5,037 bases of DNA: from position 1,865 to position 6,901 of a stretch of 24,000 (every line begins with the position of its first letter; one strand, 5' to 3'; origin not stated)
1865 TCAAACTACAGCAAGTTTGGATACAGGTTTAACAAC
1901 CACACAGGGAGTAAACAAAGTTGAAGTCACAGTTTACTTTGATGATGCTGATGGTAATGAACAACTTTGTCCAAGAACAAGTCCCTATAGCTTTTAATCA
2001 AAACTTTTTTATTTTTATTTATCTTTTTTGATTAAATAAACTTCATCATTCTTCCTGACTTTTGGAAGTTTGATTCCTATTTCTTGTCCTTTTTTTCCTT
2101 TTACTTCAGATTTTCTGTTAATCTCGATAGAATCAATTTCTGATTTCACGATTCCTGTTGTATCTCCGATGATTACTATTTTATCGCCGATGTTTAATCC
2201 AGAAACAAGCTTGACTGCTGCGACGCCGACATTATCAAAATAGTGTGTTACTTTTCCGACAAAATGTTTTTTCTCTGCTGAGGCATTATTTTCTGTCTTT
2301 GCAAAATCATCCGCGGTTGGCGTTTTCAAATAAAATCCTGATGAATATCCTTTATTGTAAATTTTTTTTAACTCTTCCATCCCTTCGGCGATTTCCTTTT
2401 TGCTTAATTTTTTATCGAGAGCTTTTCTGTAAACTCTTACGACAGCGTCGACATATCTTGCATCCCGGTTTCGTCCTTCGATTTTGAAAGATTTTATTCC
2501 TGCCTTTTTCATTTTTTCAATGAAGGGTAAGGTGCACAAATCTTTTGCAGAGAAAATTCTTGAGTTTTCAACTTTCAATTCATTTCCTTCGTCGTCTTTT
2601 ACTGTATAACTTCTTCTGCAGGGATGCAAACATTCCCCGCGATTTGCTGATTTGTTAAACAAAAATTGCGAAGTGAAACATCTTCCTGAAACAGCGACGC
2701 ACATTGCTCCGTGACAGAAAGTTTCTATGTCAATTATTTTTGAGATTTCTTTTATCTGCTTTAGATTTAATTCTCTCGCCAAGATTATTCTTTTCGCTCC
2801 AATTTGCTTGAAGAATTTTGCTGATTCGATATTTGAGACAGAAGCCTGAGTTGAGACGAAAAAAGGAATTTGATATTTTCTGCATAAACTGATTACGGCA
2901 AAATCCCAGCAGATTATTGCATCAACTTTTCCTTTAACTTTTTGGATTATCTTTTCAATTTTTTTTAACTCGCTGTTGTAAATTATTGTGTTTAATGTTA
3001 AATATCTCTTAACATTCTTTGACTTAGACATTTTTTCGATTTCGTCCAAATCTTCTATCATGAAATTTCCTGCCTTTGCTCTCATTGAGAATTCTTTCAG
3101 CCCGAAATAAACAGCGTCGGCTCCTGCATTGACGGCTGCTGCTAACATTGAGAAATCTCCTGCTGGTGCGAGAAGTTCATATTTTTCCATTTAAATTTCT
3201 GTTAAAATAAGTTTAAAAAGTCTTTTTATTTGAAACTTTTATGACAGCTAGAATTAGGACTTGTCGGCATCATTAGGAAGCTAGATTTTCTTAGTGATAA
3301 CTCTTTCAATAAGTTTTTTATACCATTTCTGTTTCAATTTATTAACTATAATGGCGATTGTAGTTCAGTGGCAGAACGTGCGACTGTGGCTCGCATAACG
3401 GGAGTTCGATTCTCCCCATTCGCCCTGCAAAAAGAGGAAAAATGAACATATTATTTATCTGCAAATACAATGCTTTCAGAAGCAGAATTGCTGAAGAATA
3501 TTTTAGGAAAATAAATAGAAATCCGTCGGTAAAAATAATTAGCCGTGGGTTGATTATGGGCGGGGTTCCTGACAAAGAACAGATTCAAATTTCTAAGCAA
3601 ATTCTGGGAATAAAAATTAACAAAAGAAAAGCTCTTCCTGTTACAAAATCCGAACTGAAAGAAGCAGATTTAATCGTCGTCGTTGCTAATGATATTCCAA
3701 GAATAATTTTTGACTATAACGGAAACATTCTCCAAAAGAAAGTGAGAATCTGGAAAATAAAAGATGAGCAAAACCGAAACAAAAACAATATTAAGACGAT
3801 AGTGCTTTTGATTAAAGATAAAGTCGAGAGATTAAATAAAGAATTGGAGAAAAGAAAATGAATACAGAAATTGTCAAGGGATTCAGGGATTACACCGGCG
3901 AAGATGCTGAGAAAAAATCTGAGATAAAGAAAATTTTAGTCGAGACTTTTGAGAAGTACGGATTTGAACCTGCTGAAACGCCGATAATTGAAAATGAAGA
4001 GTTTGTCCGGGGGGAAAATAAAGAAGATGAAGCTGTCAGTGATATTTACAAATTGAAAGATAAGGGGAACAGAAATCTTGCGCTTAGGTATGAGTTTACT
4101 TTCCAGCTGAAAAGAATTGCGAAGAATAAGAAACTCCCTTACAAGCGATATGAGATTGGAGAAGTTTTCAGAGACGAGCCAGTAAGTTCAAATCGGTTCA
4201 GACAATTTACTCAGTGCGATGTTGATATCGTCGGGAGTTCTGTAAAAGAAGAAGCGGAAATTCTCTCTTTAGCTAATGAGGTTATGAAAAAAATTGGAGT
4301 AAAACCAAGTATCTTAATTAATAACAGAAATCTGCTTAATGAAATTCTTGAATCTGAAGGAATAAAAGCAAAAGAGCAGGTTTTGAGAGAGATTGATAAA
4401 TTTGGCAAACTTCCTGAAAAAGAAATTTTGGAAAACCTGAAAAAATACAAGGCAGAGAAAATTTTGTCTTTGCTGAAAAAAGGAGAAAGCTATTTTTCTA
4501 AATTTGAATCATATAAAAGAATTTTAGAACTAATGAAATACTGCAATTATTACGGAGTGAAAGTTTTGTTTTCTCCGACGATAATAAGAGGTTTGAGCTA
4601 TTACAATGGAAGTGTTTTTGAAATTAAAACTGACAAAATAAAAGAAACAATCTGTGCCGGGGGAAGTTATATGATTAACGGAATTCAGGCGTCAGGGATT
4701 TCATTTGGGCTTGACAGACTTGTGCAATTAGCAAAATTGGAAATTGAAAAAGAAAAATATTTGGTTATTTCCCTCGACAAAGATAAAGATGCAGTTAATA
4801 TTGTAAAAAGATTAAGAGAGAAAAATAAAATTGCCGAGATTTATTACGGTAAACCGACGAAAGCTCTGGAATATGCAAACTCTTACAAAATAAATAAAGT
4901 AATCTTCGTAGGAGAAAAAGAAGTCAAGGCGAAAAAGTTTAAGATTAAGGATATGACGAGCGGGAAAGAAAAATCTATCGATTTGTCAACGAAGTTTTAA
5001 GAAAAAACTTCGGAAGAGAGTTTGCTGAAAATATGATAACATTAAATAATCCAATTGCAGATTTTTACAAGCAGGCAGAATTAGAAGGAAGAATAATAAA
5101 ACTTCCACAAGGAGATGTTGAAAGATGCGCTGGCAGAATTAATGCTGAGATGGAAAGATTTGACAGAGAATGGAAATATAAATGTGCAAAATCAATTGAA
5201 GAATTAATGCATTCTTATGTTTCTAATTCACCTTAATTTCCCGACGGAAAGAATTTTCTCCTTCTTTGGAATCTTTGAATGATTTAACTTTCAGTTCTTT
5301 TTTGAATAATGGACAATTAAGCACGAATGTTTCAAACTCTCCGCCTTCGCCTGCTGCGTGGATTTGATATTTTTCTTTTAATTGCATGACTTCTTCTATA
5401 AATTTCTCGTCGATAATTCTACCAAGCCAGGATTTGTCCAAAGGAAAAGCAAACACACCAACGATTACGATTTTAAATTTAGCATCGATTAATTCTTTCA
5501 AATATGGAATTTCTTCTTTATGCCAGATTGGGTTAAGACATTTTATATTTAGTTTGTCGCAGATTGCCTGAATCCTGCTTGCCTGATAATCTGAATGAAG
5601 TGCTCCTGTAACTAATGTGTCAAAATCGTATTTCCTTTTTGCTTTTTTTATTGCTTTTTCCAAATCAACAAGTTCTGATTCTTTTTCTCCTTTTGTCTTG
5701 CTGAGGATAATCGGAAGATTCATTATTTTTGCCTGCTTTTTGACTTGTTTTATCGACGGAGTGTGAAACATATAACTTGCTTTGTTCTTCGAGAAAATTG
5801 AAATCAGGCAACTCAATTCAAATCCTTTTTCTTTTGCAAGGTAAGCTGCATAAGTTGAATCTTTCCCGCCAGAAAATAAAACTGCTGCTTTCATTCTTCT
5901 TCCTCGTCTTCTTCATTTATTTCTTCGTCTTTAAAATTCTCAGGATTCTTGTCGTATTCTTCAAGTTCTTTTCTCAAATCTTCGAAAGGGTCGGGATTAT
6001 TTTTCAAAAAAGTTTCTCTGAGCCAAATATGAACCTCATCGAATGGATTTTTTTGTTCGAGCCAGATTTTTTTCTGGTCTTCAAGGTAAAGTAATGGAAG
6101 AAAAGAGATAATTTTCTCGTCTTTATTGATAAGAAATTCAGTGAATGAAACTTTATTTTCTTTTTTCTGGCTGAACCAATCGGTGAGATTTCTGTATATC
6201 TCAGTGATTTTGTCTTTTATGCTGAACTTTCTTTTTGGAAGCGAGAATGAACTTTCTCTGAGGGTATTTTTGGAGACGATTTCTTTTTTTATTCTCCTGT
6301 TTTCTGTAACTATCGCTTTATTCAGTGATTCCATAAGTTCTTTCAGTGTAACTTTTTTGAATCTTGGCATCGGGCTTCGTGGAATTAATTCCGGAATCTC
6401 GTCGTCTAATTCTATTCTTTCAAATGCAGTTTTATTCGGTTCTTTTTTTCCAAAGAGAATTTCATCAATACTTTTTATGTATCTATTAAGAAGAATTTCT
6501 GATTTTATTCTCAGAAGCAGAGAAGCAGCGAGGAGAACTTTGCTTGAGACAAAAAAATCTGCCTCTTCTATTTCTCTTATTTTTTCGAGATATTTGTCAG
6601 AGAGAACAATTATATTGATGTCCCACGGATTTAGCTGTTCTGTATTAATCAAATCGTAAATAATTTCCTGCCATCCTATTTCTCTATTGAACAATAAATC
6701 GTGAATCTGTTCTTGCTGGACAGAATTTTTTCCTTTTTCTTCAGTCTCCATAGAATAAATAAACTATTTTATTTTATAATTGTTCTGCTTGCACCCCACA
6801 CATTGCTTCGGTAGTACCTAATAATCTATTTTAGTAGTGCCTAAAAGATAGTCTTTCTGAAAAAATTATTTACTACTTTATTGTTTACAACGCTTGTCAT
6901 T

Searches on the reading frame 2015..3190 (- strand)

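Call 72: search_protein_families(library=pfam, proteins=[window:2015-3190:-], max_evalue=0.001)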
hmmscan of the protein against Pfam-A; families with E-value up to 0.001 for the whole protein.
window:2015-3190:- (391 aa): 1 family
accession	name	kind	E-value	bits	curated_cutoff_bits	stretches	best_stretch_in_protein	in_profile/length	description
PF01136.24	Peptidase_U32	-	4.1e-70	236.1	22.4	1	76-291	2-231/233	Peptidase family U32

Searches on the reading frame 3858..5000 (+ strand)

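Call 72: search_protein_families(library=pfam, proteins=[window:3858-5000:+], max_evalue=0.001)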
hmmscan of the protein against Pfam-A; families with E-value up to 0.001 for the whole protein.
window:3858-5000:+ (380 aa): 5 families
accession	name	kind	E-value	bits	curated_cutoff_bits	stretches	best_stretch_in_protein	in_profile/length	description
PF13393.11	tRNA-synt_His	-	1.4e-34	120.2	25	1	8-288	1-308/308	Histidyl-tRNA synthetase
PF00152.25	tRNA-synt_2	-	5.4e-09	36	25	1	17-146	22-140/308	tRNA synthetases class II (D, K and N)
PF01409.25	tRNA-synt_2d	-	3.1e-07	30.5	19.8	1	21-147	20-155/246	tRNA synthetases class II core domain (F)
PF00587.30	tRNA-synt_2b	-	8.8e-07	29.6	29.3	1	64-255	1-119/179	tRNA synthetase class II core domain (G, H, P, S and T)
PF03129.25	HGTP_anticodon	-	1.1e-05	26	21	1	303-377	4-85/94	Anticodon binding domain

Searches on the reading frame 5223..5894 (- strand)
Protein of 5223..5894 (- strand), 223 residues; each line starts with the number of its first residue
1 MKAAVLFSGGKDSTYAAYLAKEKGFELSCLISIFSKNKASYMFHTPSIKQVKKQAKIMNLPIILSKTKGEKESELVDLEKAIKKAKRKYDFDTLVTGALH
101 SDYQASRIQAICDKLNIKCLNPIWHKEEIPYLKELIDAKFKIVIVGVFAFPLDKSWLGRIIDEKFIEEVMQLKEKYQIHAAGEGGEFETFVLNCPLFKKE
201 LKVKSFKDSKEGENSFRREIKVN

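Call 72: search_protein_families(library=pfam, proteins=[window:5223-5894:-], max_evalue=0.001)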
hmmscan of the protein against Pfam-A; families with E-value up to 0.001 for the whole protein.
window:5223-5894:- (223 aa): 4 families
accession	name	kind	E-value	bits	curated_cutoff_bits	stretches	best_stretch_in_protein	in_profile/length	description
PF01902.24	Diphthami_syn_2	-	4.3e-67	226.3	23.2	1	1-216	1-211/219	Diphthamide synthase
PF24167.1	DUF7411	-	6.5e-06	26.3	28.7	1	1-39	1-38/194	Family of unknown function (DUF7411)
PF06508.19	QueC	-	1.9e-05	24.7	22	1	2-86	1-82/210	Queuosine biosynthesis protein QueC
PF03054.22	tRNA_Me_trans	-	0.0001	22.5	20.6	0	2-62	2-67/202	tRNA methyl transferase HUP domain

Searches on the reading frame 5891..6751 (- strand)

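Call 72: search_protein_families(library=pfam, proteins=[window:5891-6751:-], max_evalue=0.001)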
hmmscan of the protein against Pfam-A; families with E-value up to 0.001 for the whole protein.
window:5891-6751:- (286 aa): 1 family
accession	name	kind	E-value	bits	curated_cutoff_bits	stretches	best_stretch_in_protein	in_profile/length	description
PF02616.19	SMC_ScpA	-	2e-13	51.3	24.6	1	34-242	1-229/232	Segregation and condensation protein ScpA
